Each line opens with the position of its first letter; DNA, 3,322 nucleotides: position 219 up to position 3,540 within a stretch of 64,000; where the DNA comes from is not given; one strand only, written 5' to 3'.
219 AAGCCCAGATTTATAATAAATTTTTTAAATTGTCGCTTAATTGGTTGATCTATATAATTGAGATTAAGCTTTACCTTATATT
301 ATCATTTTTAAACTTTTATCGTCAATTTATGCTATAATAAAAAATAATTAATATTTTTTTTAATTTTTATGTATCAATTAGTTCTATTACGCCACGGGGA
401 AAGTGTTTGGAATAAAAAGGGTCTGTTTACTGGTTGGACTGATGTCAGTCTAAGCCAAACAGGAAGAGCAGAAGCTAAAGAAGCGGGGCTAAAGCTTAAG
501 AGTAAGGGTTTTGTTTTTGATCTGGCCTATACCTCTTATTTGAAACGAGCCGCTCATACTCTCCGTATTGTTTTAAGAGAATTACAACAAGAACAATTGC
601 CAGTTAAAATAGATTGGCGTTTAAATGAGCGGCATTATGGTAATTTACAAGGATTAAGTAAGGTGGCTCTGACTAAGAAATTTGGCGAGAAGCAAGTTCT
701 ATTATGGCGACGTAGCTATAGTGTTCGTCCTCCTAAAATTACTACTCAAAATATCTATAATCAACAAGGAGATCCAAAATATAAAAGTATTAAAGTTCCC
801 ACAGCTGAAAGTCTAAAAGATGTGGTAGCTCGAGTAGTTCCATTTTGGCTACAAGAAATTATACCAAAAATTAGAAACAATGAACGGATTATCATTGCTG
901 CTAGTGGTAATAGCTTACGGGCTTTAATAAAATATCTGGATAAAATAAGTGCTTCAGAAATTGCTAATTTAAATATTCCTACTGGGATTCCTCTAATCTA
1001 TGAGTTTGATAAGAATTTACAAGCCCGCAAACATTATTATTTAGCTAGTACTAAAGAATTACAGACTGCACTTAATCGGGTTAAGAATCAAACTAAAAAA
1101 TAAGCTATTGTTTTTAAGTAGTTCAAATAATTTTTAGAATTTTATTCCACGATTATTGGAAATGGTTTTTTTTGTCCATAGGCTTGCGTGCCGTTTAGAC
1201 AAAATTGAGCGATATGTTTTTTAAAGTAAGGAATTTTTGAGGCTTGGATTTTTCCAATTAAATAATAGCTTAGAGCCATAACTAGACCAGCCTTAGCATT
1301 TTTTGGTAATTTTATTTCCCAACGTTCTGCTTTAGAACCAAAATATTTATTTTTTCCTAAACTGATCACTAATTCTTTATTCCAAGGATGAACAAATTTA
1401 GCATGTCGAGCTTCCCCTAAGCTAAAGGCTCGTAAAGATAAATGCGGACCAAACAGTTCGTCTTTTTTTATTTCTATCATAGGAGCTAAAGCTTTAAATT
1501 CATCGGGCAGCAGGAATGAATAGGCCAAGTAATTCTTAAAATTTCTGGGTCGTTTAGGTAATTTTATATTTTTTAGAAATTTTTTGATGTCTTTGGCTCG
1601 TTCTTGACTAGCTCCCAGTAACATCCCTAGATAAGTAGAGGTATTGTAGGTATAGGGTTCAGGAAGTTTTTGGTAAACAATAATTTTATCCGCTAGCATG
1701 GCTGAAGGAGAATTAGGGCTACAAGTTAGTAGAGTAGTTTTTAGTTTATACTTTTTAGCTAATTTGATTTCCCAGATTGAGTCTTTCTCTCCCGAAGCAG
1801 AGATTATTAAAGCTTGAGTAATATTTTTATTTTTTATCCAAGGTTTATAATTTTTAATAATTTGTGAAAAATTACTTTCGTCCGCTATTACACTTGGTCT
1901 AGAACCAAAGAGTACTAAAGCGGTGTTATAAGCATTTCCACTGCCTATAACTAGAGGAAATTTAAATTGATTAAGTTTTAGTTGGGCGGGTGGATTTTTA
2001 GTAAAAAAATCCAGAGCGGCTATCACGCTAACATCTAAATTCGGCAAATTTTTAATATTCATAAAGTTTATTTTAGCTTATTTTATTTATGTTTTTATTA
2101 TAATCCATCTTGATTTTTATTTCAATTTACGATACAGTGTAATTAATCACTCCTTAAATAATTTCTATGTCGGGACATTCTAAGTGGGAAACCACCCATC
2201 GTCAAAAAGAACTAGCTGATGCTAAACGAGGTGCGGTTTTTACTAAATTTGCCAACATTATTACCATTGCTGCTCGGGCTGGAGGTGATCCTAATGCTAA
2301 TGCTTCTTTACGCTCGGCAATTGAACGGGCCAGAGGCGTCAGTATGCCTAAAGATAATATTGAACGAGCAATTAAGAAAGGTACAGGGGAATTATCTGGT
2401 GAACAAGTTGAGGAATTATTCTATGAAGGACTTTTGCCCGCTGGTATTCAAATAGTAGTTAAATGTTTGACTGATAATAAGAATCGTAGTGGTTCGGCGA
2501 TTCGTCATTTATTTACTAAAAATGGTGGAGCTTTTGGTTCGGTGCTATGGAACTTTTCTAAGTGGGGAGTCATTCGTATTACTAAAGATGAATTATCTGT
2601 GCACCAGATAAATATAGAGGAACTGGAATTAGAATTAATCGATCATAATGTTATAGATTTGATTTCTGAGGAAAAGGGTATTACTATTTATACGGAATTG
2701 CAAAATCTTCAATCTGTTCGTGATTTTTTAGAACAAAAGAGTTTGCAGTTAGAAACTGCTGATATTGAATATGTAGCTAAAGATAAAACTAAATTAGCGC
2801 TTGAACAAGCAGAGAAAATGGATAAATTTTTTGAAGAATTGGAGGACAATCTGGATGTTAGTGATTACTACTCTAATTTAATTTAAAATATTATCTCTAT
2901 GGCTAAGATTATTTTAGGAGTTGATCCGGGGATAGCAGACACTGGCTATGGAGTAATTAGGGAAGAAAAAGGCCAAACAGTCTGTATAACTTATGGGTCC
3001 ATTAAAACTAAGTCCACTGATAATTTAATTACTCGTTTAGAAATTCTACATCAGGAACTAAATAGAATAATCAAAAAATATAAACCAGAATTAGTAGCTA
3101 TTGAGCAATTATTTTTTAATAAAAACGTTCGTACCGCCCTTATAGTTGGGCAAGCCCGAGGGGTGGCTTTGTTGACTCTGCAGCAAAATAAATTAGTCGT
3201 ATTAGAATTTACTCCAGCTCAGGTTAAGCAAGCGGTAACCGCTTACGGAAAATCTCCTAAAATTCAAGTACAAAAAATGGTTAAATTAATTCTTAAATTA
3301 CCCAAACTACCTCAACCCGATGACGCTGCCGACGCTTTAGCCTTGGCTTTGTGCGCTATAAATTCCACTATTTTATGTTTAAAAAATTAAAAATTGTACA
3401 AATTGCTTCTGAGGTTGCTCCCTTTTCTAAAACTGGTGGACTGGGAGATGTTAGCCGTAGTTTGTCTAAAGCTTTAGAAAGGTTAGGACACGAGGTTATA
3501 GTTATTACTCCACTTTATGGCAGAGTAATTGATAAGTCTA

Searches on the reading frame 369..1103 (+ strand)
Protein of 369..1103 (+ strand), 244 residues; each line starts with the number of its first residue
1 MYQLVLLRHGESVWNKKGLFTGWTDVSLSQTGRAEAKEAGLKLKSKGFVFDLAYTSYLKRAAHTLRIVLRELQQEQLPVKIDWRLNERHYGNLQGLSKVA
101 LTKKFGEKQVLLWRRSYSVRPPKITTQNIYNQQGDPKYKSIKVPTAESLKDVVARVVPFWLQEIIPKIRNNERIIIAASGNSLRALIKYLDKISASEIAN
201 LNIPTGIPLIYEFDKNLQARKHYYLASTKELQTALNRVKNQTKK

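Call 27: search_protein_families(library=pfam, proteins=[window:369-1103:+], max_evalue=0.00001)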
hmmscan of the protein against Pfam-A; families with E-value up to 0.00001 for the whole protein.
window:369-1103:+ (244 aa): 1 family
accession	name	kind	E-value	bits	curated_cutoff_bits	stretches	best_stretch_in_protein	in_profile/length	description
PF00300.27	His_Phos_1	-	1.9e-35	122.8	21.7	1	4-215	1-183/194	Histidine phosphatase superfamily (branch 1)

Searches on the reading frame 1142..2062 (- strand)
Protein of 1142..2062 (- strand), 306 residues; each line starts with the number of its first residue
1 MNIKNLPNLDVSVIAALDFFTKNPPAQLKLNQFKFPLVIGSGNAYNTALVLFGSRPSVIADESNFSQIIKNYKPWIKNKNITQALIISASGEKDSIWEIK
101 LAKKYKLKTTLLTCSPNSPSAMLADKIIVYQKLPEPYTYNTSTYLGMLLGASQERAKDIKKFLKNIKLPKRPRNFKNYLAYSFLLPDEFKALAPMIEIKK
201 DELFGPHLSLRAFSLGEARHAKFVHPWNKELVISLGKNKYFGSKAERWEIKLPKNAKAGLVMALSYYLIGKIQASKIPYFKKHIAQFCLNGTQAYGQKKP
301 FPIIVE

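Call 27: search_protein_families(library=pfam, proteins=[window:1142-2062:-], max_evalue=0.00001)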
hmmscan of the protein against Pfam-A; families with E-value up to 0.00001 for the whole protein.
window:1142-2062:- (306 aa): 0 families

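Call 29: search_protein_families(library=pfam, proteins=[window:1142-2062:-], max_evalue=1)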
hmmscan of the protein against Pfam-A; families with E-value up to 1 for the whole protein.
window:1142-2062:- (306 aa): 1 family
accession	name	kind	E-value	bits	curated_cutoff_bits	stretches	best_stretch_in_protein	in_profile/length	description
PF01380.27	SIS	-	0.007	16.6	25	1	85-143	58-120/131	SIS domain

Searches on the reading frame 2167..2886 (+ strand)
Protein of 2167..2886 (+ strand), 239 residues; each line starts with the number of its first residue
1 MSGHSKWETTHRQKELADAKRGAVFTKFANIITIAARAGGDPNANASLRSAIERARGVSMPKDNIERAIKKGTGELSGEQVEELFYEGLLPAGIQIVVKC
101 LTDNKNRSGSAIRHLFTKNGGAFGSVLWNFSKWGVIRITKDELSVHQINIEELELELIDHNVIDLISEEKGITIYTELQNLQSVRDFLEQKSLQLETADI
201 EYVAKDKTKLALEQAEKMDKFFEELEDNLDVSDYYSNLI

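Call 27: search_protein_families(library=pfam, proteins=[window:2167-2886:+], max_evalue=0.00001)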
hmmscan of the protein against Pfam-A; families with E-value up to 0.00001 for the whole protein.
window:2167-2886:+ (239 aa): 2 families
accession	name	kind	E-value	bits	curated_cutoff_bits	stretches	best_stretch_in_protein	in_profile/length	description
PF01709.26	Transcrip_reg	-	2.1e-42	145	27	1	82-238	2-160/160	TACO1/YebC second and third domain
PF20772.2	TACO1_YebC_N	-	1.4e-27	96.4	36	1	5-75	1-73/73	TACO1/YebC protein N-terminal domain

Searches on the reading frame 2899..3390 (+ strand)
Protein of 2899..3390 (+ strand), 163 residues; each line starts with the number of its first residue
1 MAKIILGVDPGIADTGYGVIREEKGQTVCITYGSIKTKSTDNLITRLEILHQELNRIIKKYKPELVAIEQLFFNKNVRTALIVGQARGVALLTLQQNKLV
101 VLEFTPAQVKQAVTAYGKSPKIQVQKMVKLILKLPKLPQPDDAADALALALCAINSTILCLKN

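Call 27: search_protein_families(library=pfam, proteins=[window:2899-3390:+], max_evalue=0.00001)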
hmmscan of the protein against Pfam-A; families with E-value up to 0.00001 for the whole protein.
window:2899-3390:+ (163 aa): 1 family
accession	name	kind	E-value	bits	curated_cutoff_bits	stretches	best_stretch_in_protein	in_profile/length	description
PF02075.23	RuvC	-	1.9e-50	171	22.2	1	5-152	1-147/148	Crossover junction endodeoxyribonuclease RuvC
